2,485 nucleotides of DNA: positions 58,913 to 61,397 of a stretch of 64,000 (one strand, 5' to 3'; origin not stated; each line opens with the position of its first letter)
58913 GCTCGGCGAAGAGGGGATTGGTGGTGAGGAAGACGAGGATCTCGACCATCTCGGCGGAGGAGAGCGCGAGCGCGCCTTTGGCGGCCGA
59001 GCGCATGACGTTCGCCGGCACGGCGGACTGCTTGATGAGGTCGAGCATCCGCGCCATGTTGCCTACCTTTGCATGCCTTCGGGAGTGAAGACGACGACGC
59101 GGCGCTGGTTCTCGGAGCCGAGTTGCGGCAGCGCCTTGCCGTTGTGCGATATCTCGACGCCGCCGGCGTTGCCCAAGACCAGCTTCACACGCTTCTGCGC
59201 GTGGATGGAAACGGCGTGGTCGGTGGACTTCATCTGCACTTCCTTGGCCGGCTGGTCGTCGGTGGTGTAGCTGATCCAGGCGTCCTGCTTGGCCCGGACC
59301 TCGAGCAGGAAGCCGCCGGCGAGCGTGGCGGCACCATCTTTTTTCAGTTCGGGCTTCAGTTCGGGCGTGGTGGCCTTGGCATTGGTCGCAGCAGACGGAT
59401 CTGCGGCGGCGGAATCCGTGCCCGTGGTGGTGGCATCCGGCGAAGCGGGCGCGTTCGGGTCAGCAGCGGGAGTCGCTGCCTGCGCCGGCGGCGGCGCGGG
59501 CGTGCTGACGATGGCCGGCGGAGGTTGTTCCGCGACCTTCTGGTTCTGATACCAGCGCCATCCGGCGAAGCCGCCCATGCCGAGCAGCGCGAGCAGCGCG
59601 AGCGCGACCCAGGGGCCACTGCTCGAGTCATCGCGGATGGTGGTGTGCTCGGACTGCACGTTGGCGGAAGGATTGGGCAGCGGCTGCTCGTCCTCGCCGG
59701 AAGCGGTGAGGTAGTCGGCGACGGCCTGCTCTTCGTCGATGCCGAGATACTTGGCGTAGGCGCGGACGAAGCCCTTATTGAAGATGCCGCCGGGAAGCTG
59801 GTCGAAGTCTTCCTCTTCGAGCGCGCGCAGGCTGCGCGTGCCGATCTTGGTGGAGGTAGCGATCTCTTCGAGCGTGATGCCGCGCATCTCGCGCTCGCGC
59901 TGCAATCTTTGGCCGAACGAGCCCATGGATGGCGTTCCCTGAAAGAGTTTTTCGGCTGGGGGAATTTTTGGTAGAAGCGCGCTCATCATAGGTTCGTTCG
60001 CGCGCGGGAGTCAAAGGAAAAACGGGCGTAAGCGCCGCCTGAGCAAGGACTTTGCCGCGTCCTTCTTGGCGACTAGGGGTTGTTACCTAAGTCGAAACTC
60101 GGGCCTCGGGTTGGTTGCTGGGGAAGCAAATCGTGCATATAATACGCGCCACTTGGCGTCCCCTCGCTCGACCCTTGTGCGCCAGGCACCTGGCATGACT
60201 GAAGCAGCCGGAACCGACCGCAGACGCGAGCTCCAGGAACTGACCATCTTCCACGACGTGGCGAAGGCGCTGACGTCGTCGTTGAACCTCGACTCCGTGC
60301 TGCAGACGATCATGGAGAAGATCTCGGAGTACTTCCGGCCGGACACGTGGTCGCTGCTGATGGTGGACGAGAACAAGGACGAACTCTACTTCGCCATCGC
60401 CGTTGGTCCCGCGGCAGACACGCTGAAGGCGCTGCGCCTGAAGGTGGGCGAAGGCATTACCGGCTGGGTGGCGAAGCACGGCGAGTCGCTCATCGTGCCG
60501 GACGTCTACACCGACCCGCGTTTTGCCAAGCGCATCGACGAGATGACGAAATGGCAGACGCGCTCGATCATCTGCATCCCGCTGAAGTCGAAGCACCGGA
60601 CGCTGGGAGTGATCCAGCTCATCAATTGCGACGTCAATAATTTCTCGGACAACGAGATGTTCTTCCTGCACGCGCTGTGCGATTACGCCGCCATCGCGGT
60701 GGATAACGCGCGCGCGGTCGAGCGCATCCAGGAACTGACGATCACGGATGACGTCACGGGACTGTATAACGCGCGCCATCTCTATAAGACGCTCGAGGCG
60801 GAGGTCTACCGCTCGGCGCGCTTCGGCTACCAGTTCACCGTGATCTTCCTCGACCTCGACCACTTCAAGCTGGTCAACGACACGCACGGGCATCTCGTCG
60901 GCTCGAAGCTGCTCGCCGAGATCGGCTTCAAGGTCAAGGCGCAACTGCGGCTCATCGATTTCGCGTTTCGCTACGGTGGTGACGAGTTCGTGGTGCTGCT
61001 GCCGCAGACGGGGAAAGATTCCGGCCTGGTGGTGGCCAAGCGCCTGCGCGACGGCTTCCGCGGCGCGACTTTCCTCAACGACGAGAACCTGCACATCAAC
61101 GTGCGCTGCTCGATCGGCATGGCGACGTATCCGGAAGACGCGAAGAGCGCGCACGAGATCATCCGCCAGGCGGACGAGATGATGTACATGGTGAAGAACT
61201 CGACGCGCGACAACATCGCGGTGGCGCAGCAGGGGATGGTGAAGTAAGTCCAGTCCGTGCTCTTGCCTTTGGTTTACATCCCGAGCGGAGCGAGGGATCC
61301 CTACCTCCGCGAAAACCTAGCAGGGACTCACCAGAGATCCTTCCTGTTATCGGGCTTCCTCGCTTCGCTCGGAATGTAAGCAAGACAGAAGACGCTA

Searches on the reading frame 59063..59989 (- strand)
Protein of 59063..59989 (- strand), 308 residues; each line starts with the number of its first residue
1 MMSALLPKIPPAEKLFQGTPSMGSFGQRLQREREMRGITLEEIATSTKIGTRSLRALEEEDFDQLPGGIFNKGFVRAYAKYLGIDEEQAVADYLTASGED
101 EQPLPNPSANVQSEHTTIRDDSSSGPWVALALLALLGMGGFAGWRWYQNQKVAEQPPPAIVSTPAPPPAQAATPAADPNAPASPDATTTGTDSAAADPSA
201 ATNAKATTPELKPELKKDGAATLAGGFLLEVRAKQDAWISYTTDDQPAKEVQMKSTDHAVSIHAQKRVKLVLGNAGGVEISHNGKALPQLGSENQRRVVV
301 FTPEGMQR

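Call 58: search_protein_families(library=pfam, proteins=[window:59063-59989:-], max_evalue=0.0001)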
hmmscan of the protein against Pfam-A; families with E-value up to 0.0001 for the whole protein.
window:59063-59989:- (308 aa): 3 families
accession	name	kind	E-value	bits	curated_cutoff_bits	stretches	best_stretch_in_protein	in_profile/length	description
PF13413.12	HTH_25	-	1.2e-22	79.9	24.6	1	28-88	1-61/62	Helix-turn-helix domain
PF13464.11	RodZ_C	-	1.8e-10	41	23.9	1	231-298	2-68/72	RodZ C-terminal domain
PF12844.13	HTH_19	-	2.7e-07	30.8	30.2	1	26-87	1-56/64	Helix-turn-helix domain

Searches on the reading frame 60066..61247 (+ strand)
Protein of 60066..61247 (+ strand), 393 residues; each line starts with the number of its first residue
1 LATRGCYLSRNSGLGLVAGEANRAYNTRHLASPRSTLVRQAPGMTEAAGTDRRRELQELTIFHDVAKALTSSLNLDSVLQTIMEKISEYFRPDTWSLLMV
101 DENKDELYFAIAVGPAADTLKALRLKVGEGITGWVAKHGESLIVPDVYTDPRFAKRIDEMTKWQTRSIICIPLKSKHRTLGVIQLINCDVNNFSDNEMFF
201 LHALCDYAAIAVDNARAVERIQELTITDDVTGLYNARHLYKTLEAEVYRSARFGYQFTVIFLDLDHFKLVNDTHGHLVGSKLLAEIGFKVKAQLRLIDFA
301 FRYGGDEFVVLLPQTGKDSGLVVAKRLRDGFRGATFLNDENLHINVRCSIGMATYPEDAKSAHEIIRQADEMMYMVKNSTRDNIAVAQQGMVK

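Call 58: search_protein_families(library=pfam, proteins=[window:60066-61247:+], max_evalue=0.0001)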
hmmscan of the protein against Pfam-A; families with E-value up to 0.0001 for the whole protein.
window:60066-61247:+ (393 aa): 4 families
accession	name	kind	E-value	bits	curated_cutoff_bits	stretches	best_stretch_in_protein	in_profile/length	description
PF00990.26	GGDEF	-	3.5e-39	134.6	23.8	1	226-382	2-160/161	Diguanylate cyclase, GGDEF domain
PF01590.32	GAF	-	7.9e-22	78.7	22.4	1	74-212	1-133/133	GAF domain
PF13185.12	GAF_2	-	2.1e-14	54.3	28.6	1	73-213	2-136/136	GAF domain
PF13492.12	GAF_3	-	2.2e-12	48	27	1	74-214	1-129/129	GAF domain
